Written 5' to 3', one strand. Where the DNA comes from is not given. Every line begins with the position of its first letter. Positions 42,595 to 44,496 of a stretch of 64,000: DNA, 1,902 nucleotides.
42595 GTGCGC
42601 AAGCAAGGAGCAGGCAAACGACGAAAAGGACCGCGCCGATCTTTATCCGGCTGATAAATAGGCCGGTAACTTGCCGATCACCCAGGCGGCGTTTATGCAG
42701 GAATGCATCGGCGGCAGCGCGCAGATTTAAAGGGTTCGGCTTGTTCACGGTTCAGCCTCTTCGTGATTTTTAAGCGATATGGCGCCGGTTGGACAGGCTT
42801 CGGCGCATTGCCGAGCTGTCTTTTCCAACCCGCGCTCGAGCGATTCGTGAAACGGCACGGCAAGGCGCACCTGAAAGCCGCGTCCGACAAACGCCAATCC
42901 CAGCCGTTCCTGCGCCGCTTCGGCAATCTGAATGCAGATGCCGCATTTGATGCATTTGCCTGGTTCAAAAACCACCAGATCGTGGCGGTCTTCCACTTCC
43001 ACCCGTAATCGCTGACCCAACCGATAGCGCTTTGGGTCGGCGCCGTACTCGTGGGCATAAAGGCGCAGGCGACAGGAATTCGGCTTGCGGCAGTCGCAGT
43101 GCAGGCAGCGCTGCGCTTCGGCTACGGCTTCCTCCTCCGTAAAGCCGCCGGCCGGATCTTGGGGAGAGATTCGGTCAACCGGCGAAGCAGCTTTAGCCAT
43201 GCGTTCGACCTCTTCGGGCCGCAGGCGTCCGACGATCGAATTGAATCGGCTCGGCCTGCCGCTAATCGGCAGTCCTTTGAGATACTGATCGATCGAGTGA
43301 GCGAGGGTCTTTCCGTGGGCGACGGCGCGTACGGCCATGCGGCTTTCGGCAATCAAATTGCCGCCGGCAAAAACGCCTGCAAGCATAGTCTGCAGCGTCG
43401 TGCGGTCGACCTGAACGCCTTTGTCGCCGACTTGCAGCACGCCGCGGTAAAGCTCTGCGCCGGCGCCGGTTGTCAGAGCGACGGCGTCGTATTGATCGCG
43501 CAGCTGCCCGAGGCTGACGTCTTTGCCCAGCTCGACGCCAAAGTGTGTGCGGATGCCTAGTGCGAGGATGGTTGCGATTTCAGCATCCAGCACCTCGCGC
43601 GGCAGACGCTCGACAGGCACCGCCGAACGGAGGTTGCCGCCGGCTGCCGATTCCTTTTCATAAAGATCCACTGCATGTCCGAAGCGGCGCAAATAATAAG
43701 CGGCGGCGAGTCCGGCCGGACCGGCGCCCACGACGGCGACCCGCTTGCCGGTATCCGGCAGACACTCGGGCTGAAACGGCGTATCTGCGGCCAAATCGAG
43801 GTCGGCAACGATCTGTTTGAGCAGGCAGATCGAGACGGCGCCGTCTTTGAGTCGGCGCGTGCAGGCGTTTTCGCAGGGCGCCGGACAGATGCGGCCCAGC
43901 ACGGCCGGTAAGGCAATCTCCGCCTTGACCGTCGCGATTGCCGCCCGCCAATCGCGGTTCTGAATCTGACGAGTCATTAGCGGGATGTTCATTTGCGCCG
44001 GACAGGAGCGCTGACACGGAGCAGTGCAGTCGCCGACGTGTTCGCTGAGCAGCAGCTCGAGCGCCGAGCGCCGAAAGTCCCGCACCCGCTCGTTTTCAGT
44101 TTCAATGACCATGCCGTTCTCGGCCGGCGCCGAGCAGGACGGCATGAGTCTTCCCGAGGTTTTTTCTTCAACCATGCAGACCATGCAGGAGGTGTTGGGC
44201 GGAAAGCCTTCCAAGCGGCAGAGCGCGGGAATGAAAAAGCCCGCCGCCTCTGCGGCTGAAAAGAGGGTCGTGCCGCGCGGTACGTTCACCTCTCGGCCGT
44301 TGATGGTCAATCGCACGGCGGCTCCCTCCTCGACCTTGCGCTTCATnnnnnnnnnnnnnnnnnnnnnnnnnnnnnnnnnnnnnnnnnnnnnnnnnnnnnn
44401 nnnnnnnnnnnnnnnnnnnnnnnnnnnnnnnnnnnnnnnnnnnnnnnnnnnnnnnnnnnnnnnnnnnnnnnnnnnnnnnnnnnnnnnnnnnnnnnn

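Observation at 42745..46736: Stn/Nfn-like two-subunit cytoplasmic flavoprotein (NuoE-NuoF fusion + 2Fe-2S-GltD fusion) with no catalytic partner subunit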

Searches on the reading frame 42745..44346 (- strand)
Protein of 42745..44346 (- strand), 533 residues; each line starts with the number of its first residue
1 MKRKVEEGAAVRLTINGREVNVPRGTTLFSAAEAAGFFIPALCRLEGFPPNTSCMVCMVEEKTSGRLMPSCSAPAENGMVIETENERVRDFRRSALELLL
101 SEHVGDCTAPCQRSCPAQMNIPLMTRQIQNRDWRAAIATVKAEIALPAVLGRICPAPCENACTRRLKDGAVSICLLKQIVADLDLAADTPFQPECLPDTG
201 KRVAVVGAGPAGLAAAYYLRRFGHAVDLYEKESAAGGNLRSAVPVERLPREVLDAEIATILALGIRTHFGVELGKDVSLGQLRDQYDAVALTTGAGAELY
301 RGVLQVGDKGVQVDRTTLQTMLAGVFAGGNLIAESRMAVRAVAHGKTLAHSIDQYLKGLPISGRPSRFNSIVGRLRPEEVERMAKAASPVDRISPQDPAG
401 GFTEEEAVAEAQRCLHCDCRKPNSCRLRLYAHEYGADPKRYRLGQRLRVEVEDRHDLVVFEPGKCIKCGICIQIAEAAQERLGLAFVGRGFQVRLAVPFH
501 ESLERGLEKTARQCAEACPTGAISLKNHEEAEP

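Call 4: search_protein_families(library=pfam, proteins=[window:42745-44346:-], max_evalue=0.01)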
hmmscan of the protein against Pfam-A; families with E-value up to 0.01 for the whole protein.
window:42745-44346:- (533 aa): 17 families
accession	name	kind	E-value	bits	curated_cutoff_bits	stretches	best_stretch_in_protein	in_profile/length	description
PF14691.11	Fer4_20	-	7.4e-20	71.3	25.8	2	107-185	27-109/113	Dihydroprymidine dehydrogenase domain II, 4Fe-4S cluster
PF13510.11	Fer2_4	-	1.6e-16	60.6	22.8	1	9-85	2-81/82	2Fe-2S iron-sulfur cluster binding domain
PF13450.12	NAD_binding_8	-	8.2e-11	42.5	21.9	1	205-258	1-50/68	NAD(P)-binding Rossmann-like domain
PF07992.20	Pyr_redox_2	-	1.2e-07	32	26.1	1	202-234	2-34/291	Pyridine nucleotide-disulphide oxidoreductase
PF01266.30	DAO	-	8.2e-07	29.3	27.9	1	202-237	1-37/353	FAD dependent oxidoreductase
PF01593.30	Amino_oxidase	-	7.1e-05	22.7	19.8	1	211-241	2-32/443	Flavin containing amine oxidoreductase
PF12831.13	FAD_oxidored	-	7.5e-05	22.6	27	1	203-243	2-42/416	FAD dependent oxidoreductase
PF00890.30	FAD_binding_2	-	0.00015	21.6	20.4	1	203-241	2-40/414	FAD binding domain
PF03486.20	HI0933_like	-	0.00026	21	50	1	202-239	2-39/244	HI0933-like protein Rossmann domain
PF01946.23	Thi4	-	0.00045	19.9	26.2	1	203-238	20-56/235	Thi4 family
PF01134.28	GIDA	-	0.00068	19.2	22.1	1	203-233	2-32/391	Glucose inhibited division protein A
PF00070.33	Pyr_redox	-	0.00069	20.5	22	1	202-233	1-32/82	Pyridine nucleotide-disulphide oxidoreductase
PF13459.11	Fer4_15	-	0.001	20.2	22.4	1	458-524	1-65/66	4Fe-4S single cluster domain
PF01494.25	FAD_binding_3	-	0.0018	18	22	1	203-242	4-43/349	FAD binding domain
PF00037.32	Fer4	-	0.0037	17.4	21.1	0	513-524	13-24/24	4Fe-4S binding domain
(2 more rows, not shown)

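Call 6: search_solved_structures(query=window:42745-44346:-, max_evalue=0.001, show_alignments=3)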
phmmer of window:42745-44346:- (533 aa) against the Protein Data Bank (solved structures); distinct sequences matched with E-value up to 0.001: 92 (the best 60 are shown).
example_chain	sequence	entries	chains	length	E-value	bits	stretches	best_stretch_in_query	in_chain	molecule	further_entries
9bov_A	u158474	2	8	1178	1.1e-101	344.7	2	11-297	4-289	Molybdopterin oxidoreductase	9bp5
8oh5_C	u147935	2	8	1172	1.1e-97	331.5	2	11-296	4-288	Formate dehydrogenase-O, major subunit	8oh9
9n5u_A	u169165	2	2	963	1.2e-93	318.2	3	5-302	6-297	NfnA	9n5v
4ylf_B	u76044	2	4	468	1.5e-38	136.5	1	108-311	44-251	Dihydropyrimidine dehydrogenase subunit A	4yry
5jca_L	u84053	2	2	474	8.6e-35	124.1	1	86-297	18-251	NADH-dependent Ferredoxin:NADP Oxidoreductase (NfnI) subunit alpha | NADH-dependent Ferredoxin:NADP Oxidoreductase subunit alpha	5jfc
8a6t_A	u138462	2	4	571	6e-34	121.3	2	11-108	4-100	Electron bifurcating hydrogenase subunit HydA1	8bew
7mfm_I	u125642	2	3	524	6.4e-34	121.2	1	113-311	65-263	Glutamate synthase (NADPH) small chain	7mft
5vj7_A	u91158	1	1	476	3.2e-32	115.6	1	86-302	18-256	Oxidoreductase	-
6tg9_A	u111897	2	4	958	1.5e-24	90.2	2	6-116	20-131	Formate dehydrogenase subunit alpha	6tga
2vdc_G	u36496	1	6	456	1.9e-24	90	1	105-295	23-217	GLUTAMATE SYNTHASE [NADPH] SMALL CHAIN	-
6s6s_G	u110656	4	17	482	1.9e-24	89.9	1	105-295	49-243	Glutamate synthase [NADPH] small chain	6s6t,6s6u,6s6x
9wxb_B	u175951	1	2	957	2.2e-24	89.7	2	6-116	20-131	Formate dehydrogenase alpha subunit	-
1gt8_A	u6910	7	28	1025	1.5e-22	83.7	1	107-294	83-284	DIHYDROPYRIMIDINE DEHYDROGENASE | Dihydropyrimidine dehydrogenase [NADP(+)]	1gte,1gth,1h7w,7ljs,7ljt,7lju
1h7x_A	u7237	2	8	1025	1.5e-22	83.7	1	107-294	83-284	DIHYDROPYRIMIDINE DEHYDROGENASE | Dihydropyrimidine dehydrogenase [NADP(+)]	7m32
7m31_A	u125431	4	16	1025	1.5e-22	83.7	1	107-294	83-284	Dihydropyrimidine dehydrogenase [NADP(+)]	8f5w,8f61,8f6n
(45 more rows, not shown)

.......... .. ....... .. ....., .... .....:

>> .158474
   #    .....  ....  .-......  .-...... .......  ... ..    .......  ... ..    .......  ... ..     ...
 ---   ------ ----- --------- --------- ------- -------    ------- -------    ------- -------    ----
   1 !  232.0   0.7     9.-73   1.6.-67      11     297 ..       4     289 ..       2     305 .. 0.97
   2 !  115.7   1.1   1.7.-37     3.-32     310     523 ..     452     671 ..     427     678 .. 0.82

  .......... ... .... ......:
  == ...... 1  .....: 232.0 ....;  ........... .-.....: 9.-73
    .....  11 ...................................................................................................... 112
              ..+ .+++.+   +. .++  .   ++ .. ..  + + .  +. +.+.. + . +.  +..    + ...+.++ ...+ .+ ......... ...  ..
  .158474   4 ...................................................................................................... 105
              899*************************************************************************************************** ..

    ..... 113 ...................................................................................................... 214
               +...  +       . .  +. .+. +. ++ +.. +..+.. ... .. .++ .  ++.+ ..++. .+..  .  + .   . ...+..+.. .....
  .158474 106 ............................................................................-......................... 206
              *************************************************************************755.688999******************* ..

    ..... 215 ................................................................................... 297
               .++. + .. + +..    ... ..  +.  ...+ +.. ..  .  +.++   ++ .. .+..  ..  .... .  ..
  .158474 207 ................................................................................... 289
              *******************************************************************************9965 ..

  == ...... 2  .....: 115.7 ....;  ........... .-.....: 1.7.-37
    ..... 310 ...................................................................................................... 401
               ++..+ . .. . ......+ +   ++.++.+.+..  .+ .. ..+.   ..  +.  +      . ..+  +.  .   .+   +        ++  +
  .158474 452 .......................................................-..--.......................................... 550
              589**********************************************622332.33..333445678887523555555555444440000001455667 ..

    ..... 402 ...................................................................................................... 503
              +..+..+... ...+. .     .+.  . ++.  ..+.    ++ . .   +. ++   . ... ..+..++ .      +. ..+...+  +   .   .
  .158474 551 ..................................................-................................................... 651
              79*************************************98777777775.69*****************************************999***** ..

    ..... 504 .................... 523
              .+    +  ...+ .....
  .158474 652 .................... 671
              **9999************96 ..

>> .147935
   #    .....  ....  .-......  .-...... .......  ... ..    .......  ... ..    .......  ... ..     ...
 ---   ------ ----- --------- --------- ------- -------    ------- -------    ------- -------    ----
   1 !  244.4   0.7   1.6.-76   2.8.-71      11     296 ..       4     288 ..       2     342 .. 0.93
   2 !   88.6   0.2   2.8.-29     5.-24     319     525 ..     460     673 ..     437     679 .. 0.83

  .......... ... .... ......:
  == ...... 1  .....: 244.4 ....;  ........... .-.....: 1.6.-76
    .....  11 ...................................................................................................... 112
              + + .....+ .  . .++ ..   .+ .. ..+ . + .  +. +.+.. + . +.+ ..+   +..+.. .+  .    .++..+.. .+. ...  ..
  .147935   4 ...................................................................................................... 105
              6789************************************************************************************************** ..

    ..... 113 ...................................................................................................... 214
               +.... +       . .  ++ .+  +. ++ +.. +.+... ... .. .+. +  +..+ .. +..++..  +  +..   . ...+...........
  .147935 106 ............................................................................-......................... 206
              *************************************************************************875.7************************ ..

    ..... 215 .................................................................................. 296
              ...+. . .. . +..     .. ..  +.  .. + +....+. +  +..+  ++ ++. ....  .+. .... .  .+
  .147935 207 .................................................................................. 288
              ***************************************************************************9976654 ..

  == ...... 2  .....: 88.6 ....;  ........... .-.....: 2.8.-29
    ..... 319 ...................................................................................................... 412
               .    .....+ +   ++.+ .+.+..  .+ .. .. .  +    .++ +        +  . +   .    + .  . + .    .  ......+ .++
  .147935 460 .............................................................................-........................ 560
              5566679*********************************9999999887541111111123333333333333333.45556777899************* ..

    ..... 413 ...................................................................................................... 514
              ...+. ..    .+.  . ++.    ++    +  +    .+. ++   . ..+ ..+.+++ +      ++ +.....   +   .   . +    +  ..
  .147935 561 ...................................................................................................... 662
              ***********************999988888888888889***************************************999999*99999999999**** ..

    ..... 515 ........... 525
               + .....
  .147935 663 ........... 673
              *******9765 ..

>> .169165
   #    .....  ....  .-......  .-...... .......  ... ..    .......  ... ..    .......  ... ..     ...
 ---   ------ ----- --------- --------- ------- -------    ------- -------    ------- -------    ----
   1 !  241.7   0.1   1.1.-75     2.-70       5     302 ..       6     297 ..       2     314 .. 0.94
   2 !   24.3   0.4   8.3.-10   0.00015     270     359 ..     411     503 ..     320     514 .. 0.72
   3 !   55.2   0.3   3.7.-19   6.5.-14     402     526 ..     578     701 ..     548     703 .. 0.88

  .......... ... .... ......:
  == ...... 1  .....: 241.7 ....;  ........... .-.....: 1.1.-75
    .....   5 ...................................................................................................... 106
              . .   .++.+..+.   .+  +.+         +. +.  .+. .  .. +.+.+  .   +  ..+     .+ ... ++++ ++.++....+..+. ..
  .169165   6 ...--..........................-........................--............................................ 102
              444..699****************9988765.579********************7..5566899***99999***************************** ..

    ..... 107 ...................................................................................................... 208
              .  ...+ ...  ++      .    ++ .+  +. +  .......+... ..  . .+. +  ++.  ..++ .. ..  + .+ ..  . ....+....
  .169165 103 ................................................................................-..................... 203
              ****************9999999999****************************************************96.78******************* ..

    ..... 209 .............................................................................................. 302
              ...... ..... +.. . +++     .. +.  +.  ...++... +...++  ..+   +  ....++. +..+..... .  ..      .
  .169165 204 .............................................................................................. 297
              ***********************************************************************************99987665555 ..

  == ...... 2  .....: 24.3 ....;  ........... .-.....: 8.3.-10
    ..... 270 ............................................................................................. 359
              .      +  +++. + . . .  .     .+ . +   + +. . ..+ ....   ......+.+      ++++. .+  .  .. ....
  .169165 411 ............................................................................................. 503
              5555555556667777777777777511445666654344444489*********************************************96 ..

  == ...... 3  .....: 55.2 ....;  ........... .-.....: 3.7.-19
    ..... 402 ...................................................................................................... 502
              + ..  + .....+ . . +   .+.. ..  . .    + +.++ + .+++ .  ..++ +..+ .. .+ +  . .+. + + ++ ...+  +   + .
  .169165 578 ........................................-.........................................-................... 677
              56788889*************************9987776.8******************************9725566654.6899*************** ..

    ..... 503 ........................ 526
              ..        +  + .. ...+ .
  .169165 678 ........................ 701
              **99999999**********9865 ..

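Call 8: search_protein_families(library=ncbifam, proteins=[window:42745-44346:-], max_evalue=0.001)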
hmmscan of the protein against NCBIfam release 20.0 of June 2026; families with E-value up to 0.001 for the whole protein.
window:42745-44346:- (533 aa): 58 families (the best 25 are shown)
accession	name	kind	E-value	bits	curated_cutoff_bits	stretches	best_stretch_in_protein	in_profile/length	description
NF009454.0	PRK12814.1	equivalog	6.8e-127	424.5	916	2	10-296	3-289/657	putative NADPH-dependent glutamate synthase small subunit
NF009410.0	PRK12771.1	subfamily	1.3e-81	274.9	516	2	106-296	45-234/566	NAD(P)-binding protein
NF045663.1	diclust_near_Sec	equivalog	1.3e-59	202.1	530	1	106-442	15-332/759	pyridine nucleotide-disulfide oxidoreductase/dicluster-binding protein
TIGR01316.1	gltA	equivalog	5.4e-53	180.4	471.75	2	106-298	33-231/449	NADPH-dependent glutamate synthase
NF009414.0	PRK12778.1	equivalog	1.5e-46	159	1103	1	106-298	333-530/752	bifunctional dihydroorotate dehydrogenase B NAD binding subunit/NADPH-dependent glutamate synthase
NF010590.0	PRK13984.1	equivalog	2.4e-46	158.1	946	1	106-295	194-383/611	putative oxidoreductase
TIGR01317.1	GOGAT_sm_gam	subfamily_domain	2.3e-43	148.8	447.7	1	105-297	45-240/485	glutamate synthase small subunit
NF040763.1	FeFe_hydrog_A6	exception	5e-42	144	765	2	11-119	1-108/571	NADH-dependent [FeFe] hydrogenase, group A6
TIGR01318.1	gltD_gamma_fam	subfamily_domain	7.2e-41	140.2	482.95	1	107-297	45-238/467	glutamate synthase, small subunit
TIGR03315.1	Se_ygfK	equivalog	5e-39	133.5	835.3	1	104-297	439-633/1012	putative selenate reductase subunit YgfK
NF009413.0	PRK12775.1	equivalog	1.6e-37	128.9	1895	1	78-303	301-535/1006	putative trifunctional 2-polyprenylphenol hydroxylase/glutamate synthase subunit beta/ferritin domain-containing protein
NF009408.0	PRK12769.1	equivalog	1.1e-33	116.4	1003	1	109-297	234-424/659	formate-dependent uric acid utilization protein AegA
NF005745.0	PRK07569.1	equivalog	5.8e-31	107.7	333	2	11-109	4-102/238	bidirectional hydrogenase complex protein HoxU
NF009451.0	PRK12809.1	equivalog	1.2e-28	99.8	1154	1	109-295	217-405/639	formate-dependent uric acid utilization protein YgfT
TIGR01973.1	NuoG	equivalog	6.4e-24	84.7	470.05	1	13-107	1-95/606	NADH-quinone oxidoreductase subunit NuoG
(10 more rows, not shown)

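Call 9: find_homologous_proteins(query=window:42745-44346:-, max_evalue=1e-20)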
Query window:42745-44346:- (533 aa): 6436 proteins with E <= 1e-20 among 8000 candidates; the best 120 are listed.
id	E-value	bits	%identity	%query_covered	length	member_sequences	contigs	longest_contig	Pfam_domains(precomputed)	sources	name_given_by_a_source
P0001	1.3e-233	795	92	73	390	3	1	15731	PF01266.31,PF13450.13,PF14691.12,PF07992.21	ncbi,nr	ncbi:MAG: NAD(P)-binding protein, partial [candidate division KSB1 bacterium]|nr:NAD(P)-binding prot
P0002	2.0e-225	768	65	98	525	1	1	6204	PF01266.31,PF13510.12,PF13450.13,PF14691.12,PF07992.21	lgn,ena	-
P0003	2.1e-213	728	63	98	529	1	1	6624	PF01946.24,PF01266.31,PF13510.12,PF13450.13,PF14691.12,PF00890.31,PF07992.21,PF03486.21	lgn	-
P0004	2.3e-210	718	63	97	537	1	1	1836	PF01946.24,PF01266.31,PF13510.12,PF13450.13,PF14691.12,PF00890.31,PF07992.21,PF03486.21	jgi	jgi:ferredoxin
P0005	1.2e-207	709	59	97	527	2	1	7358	PF01266.31,PF13510.12,PF13450.13,PF14691.12,PF00890.31,PF07992.21,PF03486.21,PF01494.26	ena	-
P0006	3.6e-201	688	59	98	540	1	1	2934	PF01266.31,PF13510.12,PF13450.13,PF14691.12,PF07992.21,PF03486.21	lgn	-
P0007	2.0e-200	685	59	98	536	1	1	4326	PF01266.31,PF13510.12,PF13450.13,PF14691.12,PF00890.31,PF07992.21,PF13738.13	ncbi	-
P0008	2.3e-200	685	58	97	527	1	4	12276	PF01266.31,PF13510.12,PF13450.13,PF14691.12,PF00890.31,PF07992.21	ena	-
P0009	3.0e-199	682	57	98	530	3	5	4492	PF01946.24,PF01266.31,PF13510.12,PF13450.13,PF14691.12,PF00890.31,PF07992.21,PF01494.26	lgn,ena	-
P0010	9.3e-199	680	57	97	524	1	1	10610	PF01946.24,PF01266.31,PF13510.12,PF13450.13,PF14691.12,PF00890.31,PF07992.21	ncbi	-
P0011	7.7e-198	677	56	98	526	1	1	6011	PF01266.31,PF13510.12,PF13450.13,PF14691.12,PF00890.31,PF07992.21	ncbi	-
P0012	1.1e-197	676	59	98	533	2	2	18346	PF01266.31,PF13510.12,PF13450.13,PF14691.12,PF00890.31,PF07992.21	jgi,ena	-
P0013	1.7e-197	676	59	98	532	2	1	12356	PF01266.31,PF13510.12,PF13450.13,PF14691.12,PF00890.31,PF07992.21,PF13738.13,PF03486.21,PF01494.26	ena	-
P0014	1.4e-196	673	56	98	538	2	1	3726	PF01266.31,PF13510.12,PF13450.13,PF14691.12,PF07992.21,PF01494.26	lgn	-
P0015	1.7e-196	673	58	97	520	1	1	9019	PF01266.31,PF13510.12,PF13450.13,PF14691.12,PF00890.31,PF07992.21,PF13738.13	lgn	-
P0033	1.2e-182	627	54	97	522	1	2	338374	PF01266.31,PF13510.12,PF13450.13,PF14691.12,PF00111.33,PF07992.21,PF13738.13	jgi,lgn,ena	jgi:ferredoxin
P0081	4.7e-174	598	51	98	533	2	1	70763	PF01266.31,PF13510.12,PF13450.13,PF14691.12,PF00890.31,PF07992.21,PF01494.26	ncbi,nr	ncbi:MAG: (2Fe-2S)-binding protein [Candidatus Latescibacteria bacterium]|nr:(2Fe-2S)-binding protei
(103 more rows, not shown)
